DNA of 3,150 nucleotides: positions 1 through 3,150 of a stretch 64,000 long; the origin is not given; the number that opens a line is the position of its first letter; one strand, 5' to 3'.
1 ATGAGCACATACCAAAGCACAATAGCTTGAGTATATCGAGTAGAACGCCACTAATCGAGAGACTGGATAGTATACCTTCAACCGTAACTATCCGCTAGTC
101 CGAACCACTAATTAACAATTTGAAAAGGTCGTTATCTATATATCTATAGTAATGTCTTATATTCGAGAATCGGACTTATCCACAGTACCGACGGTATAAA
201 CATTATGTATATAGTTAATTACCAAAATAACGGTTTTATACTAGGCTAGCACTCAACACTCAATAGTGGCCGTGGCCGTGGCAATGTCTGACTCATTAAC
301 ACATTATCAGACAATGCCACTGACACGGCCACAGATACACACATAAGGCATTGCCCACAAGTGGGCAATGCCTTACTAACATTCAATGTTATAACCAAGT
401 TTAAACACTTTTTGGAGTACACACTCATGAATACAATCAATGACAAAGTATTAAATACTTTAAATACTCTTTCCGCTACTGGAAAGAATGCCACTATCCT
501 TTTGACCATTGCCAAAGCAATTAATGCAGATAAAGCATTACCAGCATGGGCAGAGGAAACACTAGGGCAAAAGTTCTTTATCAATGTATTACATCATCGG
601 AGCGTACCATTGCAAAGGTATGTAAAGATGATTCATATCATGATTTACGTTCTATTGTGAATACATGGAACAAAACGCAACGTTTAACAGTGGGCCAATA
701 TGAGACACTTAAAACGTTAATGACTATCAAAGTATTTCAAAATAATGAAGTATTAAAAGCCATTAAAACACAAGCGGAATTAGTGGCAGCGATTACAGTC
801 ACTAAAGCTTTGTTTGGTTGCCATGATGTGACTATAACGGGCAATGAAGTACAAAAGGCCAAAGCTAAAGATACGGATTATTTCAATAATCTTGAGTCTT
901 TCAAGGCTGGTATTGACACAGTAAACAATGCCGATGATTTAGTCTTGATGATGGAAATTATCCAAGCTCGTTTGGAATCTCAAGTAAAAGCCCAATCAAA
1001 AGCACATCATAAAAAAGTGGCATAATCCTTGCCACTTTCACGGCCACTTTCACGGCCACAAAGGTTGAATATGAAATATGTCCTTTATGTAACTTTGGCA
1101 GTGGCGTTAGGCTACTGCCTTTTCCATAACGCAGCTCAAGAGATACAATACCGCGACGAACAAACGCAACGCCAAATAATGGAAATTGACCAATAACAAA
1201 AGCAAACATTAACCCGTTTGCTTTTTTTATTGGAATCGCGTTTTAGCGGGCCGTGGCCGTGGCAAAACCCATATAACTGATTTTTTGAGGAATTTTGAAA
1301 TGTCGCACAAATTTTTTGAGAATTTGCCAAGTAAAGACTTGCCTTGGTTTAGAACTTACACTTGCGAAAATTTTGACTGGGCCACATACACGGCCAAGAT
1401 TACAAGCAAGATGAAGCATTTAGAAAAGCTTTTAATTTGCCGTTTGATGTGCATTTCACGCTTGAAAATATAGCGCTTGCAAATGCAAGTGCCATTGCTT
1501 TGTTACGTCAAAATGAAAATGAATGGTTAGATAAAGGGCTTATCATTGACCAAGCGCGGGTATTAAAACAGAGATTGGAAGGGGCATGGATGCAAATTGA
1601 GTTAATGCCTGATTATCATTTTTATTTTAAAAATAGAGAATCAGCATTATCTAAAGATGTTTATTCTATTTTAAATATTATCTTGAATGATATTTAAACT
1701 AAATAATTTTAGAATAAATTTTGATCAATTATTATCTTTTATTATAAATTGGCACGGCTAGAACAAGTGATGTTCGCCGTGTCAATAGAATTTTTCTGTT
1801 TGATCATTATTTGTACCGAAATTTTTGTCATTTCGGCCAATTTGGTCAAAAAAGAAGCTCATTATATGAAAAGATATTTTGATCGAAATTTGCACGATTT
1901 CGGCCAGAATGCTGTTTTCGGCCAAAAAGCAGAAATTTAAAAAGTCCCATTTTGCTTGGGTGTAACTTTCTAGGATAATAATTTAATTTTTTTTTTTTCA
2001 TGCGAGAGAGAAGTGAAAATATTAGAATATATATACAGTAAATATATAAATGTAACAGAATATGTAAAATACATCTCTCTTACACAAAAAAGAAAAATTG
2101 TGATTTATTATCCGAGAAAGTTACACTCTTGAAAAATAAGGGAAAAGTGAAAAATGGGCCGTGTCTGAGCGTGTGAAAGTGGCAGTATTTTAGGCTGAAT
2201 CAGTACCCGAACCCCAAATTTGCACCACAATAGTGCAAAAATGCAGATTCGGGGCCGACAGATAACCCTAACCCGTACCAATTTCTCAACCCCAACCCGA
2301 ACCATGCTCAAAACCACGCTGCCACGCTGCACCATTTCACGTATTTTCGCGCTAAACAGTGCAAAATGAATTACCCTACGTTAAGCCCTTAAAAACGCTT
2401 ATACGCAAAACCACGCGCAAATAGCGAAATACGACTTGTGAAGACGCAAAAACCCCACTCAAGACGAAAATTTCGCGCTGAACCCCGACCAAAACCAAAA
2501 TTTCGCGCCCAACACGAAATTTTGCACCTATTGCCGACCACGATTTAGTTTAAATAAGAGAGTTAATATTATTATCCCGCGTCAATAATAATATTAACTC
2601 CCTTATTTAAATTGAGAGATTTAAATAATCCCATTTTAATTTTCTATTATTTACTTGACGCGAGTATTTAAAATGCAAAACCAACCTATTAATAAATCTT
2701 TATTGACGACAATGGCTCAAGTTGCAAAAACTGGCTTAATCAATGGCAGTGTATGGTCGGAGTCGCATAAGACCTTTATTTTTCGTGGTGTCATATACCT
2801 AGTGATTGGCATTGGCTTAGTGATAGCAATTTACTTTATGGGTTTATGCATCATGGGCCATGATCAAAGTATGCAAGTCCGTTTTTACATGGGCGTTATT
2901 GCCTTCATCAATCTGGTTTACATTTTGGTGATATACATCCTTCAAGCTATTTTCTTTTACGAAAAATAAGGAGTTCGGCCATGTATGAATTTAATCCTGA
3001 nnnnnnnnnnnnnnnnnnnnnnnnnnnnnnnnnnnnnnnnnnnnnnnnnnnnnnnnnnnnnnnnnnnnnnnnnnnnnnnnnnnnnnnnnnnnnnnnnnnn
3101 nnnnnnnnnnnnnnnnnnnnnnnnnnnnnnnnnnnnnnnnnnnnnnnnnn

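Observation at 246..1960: Families of GGCC-core short repeats placed in front of each small gene in the left non-coding region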

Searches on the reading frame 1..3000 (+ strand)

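Call 25: search_dna_similar(query=L001:577-1164:+, collection=phages, mode=protein, max_evalue=0.001)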
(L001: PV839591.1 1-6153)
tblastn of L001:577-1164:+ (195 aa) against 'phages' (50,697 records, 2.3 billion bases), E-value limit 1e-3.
Records with a match: 4; places in all: 7; records where one place covers at least 80% of the query: 4.
Best place of each record, by identity: >=99% 1; 95-99% 1; 80-90% 2.
By first word of the organism name: Acinetobacter 4.
By host as written in the record: Acinetobacter baumannii 2; Acinetobacter baumannii AB5075 1; Acinetobacter baumannii MRSN 423159 1.
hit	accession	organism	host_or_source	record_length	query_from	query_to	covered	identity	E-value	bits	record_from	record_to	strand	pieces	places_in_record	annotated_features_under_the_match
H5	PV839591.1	Acinetobacter phage fJoAci01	Acinetobacter baumannii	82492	1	195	100%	100.0%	2e-125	394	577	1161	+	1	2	Identified by PhageTerm program; Long terminal repeat | hypothetical protein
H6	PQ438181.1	Acinetobacter phage Mystique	Acinetobacter baumannii AB5075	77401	1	195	100%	96.9%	1e-121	383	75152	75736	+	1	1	hypothetical protein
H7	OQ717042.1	Acinetobacter phage EAb13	Acinetobacter baumannii MRSN 423159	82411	1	195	100%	86.2%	3e-108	345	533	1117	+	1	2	DTR type: DTR (long) | hypothetical protein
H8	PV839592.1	Acinetobacter phage fJoAci04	Acinetobacter baumannii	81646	1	195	100%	85.1%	3e-106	339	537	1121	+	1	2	Long terminal repeat identified by PhageTerm program; Long Terminal ... | hypothetical protein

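Call 27: find_homologous_proteins(query=L001:577-1164:+)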
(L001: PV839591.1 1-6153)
Query L001:577-1164:+ (195 aa): 8 proteins with E <= 0.001 among 231 candidates.
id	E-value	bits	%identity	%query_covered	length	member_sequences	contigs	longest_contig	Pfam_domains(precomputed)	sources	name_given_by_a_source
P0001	1.6e-107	375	91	100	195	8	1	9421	-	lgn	-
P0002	5.9e-106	370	89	100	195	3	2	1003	-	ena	-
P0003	2.0e-100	352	86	100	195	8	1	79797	-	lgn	-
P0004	8.2e-83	294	74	100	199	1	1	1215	-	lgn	-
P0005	1.4e-82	294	74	100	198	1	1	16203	-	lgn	-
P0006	1.9e-81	290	74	96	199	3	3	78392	-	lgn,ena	-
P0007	1.1e-78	281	70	98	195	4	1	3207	-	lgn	-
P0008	1.7e-20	92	33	99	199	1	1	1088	-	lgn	-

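Call 28: find_encoding_contigs(protein=P0006, flank=4000, max_places=3)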
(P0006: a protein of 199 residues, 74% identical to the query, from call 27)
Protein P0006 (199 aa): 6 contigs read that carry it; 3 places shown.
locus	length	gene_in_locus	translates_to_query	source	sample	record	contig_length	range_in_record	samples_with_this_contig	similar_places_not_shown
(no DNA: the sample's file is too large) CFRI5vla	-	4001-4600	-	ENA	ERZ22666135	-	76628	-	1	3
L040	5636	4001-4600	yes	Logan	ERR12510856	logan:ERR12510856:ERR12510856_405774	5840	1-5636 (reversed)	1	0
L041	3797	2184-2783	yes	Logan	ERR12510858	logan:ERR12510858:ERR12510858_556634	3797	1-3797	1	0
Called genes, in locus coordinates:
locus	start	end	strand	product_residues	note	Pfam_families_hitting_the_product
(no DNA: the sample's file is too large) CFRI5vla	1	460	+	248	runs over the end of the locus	-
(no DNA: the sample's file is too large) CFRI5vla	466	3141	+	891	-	PF09250:Prim-Pol, PF19263:DUF5906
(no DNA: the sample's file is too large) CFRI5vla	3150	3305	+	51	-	-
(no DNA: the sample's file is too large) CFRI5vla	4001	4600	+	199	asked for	-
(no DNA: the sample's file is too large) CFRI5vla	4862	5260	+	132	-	-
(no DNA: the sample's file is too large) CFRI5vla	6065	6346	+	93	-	-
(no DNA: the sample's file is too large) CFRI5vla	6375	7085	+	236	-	-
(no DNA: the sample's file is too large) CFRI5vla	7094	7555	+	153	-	-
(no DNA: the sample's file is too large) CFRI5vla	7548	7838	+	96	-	-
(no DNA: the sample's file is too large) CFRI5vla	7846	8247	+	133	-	-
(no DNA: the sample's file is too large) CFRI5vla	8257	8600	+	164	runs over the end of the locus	-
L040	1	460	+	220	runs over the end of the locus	?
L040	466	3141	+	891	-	PF09250:Prim-Pol, PF19263:DUF5906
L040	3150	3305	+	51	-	-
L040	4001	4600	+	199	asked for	-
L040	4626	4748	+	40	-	-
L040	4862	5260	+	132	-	-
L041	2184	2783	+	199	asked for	-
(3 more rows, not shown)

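Call 29: find_encoding_contigs(protein=P0005, flank=4000, max_places=2)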
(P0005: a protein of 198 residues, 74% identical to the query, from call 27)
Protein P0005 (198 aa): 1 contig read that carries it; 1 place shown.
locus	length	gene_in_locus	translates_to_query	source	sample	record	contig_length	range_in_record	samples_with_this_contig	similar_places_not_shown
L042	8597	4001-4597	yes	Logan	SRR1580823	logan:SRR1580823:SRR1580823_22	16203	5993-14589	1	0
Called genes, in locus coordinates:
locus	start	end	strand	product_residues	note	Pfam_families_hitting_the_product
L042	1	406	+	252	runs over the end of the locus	-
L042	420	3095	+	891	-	PF09250:Prim-Pol, PF19263:DUF5906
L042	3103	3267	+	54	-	-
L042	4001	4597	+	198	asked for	-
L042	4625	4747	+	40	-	-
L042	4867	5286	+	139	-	-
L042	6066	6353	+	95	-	-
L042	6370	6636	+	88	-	-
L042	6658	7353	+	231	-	-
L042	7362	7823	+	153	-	-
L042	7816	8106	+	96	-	-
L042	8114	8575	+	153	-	-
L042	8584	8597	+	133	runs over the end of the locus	-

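Call 30: find_encoding_contigs(protein=P0007, flank=4000, max_places=2)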
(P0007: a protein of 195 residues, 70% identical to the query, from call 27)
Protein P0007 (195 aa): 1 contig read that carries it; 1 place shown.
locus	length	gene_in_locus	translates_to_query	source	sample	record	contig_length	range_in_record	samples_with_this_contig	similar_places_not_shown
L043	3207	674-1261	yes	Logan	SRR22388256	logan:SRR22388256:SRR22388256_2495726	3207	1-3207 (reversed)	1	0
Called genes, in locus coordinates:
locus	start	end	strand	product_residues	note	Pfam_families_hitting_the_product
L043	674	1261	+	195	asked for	-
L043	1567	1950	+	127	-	-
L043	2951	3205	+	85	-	?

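Call 39: search_protein_families(library=pfam, proteins=[L001:577-1164:+, L001:1452-1850:+], max_evalue=1)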
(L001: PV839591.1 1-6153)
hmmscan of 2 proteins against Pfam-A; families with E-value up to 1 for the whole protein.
L001:577-1164:+ (195 aa): 0 families

L001:1452-1850:+ (132 aa): 0 families

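Call 40: search_protein_families(library=phrogs, proteins=[L001:577-1164:+, L001:1452-1850:+], max_evalue=0.1)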
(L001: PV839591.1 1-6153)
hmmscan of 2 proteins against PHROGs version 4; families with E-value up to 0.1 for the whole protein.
L001:577-1164:+ (195 aa): 1 family
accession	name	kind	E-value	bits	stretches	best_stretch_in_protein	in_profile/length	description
phrog_2643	-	moron, auxiliary metabolic gene and host takeover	0.03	15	0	128-169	26-70/182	5'-3' deoxyribonucleotidase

L001:1452-1850:+ (132 aa): 0 families

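Call 41: find_encoding_contigs(protein=P0003, flank=4000, max_places=2)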
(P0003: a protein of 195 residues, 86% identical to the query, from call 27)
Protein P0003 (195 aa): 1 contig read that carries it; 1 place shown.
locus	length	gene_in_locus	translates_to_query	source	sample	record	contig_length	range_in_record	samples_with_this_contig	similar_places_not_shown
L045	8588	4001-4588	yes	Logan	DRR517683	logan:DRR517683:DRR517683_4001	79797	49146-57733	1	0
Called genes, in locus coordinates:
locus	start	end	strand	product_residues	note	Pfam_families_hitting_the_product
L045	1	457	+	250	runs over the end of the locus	-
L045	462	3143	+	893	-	PF09250:Prim-Pol, PF19263:DUF5906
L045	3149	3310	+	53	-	-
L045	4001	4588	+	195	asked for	-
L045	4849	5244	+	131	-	-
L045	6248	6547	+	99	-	-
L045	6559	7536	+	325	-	-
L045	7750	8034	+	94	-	-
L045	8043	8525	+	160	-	-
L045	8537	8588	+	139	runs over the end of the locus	-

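Call 42: find_encoding_contigs(protein=P0001, flank=4000, max_places=2)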
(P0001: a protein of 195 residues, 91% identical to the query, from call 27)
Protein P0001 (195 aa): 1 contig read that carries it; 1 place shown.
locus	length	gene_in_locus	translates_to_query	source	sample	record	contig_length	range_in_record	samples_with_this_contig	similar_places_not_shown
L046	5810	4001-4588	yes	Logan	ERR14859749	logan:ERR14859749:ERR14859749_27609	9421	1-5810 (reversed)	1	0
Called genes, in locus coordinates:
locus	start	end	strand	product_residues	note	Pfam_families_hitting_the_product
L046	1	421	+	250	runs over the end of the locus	-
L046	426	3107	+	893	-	PF09250:Prim-Pol, PF19263:DUF5906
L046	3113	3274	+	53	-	-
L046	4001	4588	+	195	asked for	-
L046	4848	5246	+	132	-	-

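Call 43: find_encoding_contigs(protein=P0008, flank=4000, max_places=2)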
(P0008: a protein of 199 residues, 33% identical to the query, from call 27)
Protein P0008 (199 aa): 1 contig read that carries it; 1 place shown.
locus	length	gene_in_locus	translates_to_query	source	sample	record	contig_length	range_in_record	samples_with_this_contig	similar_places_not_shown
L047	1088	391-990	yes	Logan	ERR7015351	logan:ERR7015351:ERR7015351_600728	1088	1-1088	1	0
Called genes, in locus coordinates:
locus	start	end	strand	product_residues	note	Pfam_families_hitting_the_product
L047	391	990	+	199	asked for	-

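Call 44: find_encoding_contigs(protein=P0004, flank=4000, max_places=2)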
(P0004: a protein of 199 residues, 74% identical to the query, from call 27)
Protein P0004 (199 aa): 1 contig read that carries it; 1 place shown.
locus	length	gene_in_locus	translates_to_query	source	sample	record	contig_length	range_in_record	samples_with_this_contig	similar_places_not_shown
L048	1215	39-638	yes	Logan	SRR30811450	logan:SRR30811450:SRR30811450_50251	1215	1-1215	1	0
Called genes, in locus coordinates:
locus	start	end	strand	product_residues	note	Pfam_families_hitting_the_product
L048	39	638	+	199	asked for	-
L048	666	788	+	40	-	-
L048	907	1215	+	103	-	?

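Call 74: predict_structure(alignment_id=A4)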
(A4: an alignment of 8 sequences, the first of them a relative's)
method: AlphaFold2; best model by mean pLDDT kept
length: 195 residues; sequences in the alignment: 8
mean_pLDDT: 68.7   pTM: 0.58
mean pLDDT of the five models: 68.7, 68.5, 67.6, 67.2, 63.1
residues with pLDDT >= 90: 4; 70-90: 106; 50-70: 51; < 50: 34
segments of 3 or more residues with pLDDT < 50: 131-156, 190-195
pLDDT, mean of each block of 10 residues (from residue 1): 78 76 85 88 85 86 75 85 79 85 82 75 54 36 41 47 57 55 51 39
secondary structure, 60 per line:
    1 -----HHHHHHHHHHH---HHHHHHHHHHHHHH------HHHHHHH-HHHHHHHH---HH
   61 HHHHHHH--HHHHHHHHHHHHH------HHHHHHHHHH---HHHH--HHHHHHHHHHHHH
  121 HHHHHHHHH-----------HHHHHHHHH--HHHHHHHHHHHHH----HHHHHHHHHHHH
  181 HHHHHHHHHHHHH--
elements in order: H6-16 H20-33 H40-46 H48-55 H59-67 H70-82 H89-98 H102-105 H108-129 H141-149 H152-164 H169-193

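Call 76: fold_search(model_id=the predicted structure, library=pdb)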
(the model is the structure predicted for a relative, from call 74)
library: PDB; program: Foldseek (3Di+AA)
matches with E <= 10: 22; with E <= 0.001: 0
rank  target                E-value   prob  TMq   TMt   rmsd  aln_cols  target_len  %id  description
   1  2yeu_F                4.4e+00  0.04  0.15  0.18  16.0       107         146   15  Structural and functional insights of DR2231 protein, the MazG-like nucleoside triphosphate pyrophosphohydrolase from  (released 2011-07-06)
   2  2yf3_B                4.7e+00  0.05  0.17  0.21  15.7       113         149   12  Crystal structure of DR2231, the MazG-like protein from Deinococcus radiodurans, complex with manganese (released 2011-07-06)
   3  5hva_A                5.2e+00  0.03  0.14  0.18  16.1       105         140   16  Crystal structure of DR2231 in complex with dUMPNPP and magnesium. (released 2016-10-26)
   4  2yf3_F                5.2e+00  0.03  0.15  0.17  16.2       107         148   15  Crystal structure of DR2231, the MazG-like protein from Deinococcus radiodurans, complex with manganese (released 2011-07-06)
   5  2yfc_C                5.4e+00  0.03  0.14  0.18  15.4       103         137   16  STRUCTURAL AND FUNCTIONAL INSIGHTS OF DR2231 PROTEIN, THE MAZG-LIKE NUCLEOSIDE TRIPHOSPHATE PYROPHOSPHOHYDROLASE FROM  (released 2011-07-06)
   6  4npv                  6.0e+00  0.04  0.18  0.12  19.0       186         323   13  Crystal structure of human PDE1B bound to inhibitor 7A (6,7,8-trimethoxy-N-(pentan-3-yl)quinazolin-4-amine) (released 2014-07-16)
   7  2yeu_D                6.0e+00  0.03  0.16  0.19  15.9       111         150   14  Structural and functional insights of DR2231 protein, the MazG-like nucleoside triphosphate pyrophosphohydrolase from  (released 2011-07-06)
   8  2yf3_D                6.0e+00  0.03  0.16  0.19  16.0       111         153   14  Crystal structure of DR2231, the MazG-like protein from Deinococcus radiodurans, complex with manganese (released 2011-07-06)
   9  2yf4_F                6.0e+00  0.02  0.14  0.17  17.1       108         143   15  Crystal structure of DR2231, the MazG-like protein from Deinococcus radiodurans, Apo structure (released 2011-07-06)
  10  2yeu_B                6.3e+00  0.03  0.16  0.19  15.9       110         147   14  Structural and functional insights of DR2231 protein, the MazG-like nucleoside triphosphate pyrophosphohydrolase from  (released 2011-07-06)
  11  5uoy                  6.3e+00  0.03  0.17  0.11  18.8       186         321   13  Crystal structure of human PDE1B catalytic domain in complex with inhibitor 16j (6-(4-Methoxybenzyl)-9-((tetrahydro-2H-p (released 2017-04-26)
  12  5hyl_C                6.7e+00  0.04  0.16  0.21  16.0       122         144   11  Crystal structure of DR2231_E47A mutant in complex with dUMPNPP and magnesium (released 2016-10-26)
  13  2yfc_B                6.7e+00  0.03  0.16  0.22  16.1       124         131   11  STRUCTURAL AND FUNCTIONAL INSIGHTS OF DR2231 PROTEIN, THE MAZG-LIKE NUCLEOSIDE TRIPHOSPHATE PYROPHOSPHOHYDROLASE FROM  (released 2011-07-06)
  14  5hva_C                6.7e+00  0.03  0.15  0.20  15.9       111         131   14  Crystal structure of DR2231 in complex with dUMPNPP and magnesium. (released 2016-10-26)
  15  2v0o_C                6.7e+00  0.02  0.14  0.11  24.8       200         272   16  FCHO2 F-BAR domain (released 2007-06-26)
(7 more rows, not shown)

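Call 87: find_homologous_proteins(query=L040:466-3141:+, max_evalue=1e-10)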
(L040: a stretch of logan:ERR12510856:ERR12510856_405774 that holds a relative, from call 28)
Query L040:466-3141:+ (891 aa): 103 proteins with E <= 1e-10 among 8000 candidates.
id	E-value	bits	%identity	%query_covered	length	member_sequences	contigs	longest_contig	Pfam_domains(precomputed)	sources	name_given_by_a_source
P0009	0.0e+0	2027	100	100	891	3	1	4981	PF19263.6,PF09250.17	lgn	-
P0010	0.0e+0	1876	90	100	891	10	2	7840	PF19263.6,PF09250.17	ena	-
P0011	0.0e+0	1726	82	100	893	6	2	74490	PF19263.6,PF09250.17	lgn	-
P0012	0.0e+0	1706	82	100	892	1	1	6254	PF19263.6,PF09250.17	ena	-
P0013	0.0e+0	1704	81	100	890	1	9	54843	PF19263.6,PF09250.17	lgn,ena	-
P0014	0.0e+0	1704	82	100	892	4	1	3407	PF19263.6,PF09250.17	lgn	-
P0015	0.0e+0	1703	82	100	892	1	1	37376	PF19263.6,PF09250.17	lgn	-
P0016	0.0e+0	1680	80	100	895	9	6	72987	PF19263.6,PF09250.17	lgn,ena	-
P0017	0.0e+0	1522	72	99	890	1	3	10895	PF19263.6,PF09250.17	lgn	-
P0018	0.0e+0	1476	70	99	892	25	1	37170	PF19263.6,PF09250.17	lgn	-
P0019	0.0e+0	1472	71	99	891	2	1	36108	PF19263.6,PF09250.17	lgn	-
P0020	0.0e+0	1467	70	99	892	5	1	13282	PF19263.6,PF09250.17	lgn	-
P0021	0.0e+0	1441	69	99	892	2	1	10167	PF19263.6,PF09250.17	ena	-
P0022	0.0e+0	1311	64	100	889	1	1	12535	PF19263.6,PF09250.17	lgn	-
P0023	0.0e+0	1307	63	99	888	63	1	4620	PF19263.6,PF09250.17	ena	-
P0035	0.0e+0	1282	61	99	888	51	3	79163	PF19263.6,PF09250.17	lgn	-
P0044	3.5e-192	659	38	99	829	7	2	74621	PF19263.6,PF09250.17,PF08706.17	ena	-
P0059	7.1e-144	499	33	99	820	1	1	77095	PF19263.6,PF09250.17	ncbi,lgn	-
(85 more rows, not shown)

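Call 88: find_encoding_contigs(protein=P0035, flank=5000, max_places=1)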
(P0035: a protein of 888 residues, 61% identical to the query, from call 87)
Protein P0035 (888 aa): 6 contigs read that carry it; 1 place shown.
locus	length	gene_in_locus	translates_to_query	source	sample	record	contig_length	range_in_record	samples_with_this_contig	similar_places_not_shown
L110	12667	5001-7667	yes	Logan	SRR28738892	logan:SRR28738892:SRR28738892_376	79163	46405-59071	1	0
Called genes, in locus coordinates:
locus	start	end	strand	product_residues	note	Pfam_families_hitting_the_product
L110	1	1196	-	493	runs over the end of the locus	-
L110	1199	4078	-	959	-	PF14528:LAGLIDADG_3 (weak), PF05876:GpA_ATPase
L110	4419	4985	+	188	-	-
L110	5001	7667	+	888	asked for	PF09250:Prim-Pol, PF19263:DUF5906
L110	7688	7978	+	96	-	-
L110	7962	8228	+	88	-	-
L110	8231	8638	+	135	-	-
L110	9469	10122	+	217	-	-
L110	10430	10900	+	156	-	-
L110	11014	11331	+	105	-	-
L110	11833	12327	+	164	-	PF02796:HTH_7 (weak)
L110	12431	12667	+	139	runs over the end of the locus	-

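Call 89: find_encoding_contigs(protein=P0044, flank=5000, max_places=1)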
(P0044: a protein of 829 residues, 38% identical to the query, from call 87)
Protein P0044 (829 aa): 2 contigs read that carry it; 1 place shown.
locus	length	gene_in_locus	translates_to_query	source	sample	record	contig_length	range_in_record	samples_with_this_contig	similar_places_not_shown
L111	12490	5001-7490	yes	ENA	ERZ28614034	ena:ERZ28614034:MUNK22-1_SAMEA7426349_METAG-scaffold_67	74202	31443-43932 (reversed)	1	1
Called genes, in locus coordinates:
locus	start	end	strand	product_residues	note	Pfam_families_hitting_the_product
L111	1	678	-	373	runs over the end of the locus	-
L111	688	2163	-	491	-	-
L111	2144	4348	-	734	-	PF05876:GpA_ATPase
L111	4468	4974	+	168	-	-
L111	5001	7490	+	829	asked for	PF09250:Prim-Pol, PF08706:D5_N (weak), PF19263:DUF5906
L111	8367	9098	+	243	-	-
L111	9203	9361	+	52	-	-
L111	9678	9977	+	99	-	-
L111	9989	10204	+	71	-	-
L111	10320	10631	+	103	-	-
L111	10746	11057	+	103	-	-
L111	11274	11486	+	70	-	-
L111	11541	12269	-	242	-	-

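Call 90: find_encoding_contigs(protein=P0059, flank=5000, max_places=1)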
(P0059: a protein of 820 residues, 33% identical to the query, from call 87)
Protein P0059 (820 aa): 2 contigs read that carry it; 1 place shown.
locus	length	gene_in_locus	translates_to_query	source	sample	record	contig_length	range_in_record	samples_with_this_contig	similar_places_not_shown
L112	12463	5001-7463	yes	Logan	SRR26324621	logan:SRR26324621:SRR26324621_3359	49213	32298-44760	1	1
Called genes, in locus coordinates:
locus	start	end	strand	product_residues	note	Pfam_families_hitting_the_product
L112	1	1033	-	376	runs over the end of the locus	-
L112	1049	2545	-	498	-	-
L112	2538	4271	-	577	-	PF05876:GpA_ATPase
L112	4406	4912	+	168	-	-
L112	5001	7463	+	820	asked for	PF09250:Prim-Pol, PF19263:DUF5906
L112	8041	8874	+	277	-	-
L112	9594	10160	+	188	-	-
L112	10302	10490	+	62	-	-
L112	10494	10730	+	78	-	-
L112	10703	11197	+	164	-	-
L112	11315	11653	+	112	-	-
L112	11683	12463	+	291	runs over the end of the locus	PF04002:RadC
